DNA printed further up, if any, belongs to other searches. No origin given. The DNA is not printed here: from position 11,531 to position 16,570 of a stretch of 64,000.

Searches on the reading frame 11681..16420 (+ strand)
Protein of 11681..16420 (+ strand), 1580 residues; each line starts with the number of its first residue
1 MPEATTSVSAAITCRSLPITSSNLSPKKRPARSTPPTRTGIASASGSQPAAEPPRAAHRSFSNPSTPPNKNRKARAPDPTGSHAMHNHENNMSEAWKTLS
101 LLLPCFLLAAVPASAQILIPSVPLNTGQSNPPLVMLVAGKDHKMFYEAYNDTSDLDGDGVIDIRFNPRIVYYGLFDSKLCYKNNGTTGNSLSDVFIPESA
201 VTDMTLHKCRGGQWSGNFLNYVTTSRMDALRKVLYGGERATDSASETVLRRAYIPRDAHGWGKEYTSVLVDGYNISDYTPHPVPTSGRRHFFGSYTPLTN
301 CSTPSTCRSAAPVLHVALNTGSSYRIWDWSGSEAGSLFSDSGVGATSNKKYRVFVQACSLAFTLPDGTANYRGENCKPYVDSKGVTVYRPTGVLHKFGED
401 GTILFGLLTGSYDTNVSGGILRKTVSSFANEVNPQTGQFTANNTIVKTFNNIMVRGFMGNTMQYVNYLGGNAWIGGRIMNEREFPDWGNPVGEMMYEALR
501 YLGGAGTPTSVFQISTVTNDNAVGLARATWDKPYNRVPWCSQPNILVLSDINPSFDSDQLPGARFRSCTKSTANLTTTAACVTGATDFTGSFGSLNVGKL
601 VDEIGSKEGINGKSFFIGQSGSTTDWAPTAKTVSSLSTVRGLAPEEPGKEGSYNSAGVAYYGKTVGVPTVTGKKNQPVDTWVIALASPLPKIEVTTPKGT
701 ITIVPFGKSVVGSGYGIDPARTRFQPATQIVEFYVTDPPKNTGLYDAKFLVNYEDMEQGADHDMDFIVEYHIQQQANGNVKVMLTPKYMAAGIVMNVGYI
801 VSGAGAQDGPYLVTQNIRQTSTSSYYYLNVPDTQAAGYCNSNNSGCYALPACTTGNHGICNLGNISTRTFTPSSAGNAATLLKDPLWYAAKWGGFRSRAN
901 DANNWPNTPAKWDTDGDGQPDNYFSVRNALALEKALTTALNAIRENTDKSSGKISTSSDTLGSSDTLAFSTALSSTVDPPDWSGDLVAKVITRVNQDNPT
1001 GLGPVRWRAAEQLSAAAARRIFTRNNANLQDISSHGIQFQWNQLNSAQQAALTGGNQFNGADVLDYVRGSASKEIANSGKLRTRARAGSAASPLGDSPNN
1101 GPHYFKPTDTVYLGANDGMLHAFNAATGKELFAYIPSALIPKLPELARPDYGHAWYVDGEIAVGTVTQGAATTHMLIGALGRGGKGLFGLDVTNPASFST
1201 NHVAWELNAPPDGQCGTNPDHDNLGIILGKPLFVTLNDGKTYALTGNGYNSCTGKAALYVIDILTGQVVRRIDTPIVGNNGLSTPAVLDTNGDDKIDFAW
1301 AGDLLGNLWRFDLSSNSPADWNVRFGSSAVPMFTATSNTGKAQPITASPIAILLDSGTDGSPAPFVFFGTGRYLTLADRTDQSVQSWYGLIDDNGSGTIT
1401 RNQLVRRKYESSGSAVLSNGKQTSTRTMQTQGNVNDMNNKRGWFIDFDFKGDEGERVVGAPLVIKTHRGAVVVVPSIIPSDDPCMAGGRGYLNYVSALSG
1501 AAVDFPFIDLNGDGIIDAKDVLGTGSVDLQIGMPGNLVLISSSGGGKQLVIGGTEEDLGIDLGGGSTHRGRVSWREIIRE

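Call 97: search_protein_families(library=pfam, proteins=[window:11681-16420:+], max_evalue=0.0001)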
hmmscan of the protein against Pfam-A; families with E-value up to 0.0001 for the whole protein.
window:11681-16420:+ (1580 aa): 1 family
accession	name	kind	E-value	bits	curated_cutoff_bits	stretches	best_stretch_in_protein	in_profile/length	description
PF05567.17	T4P_PilY1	-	2.5e-49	168.7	28.1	1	1109-1400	43-382/411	PilY1 beta-propeller domain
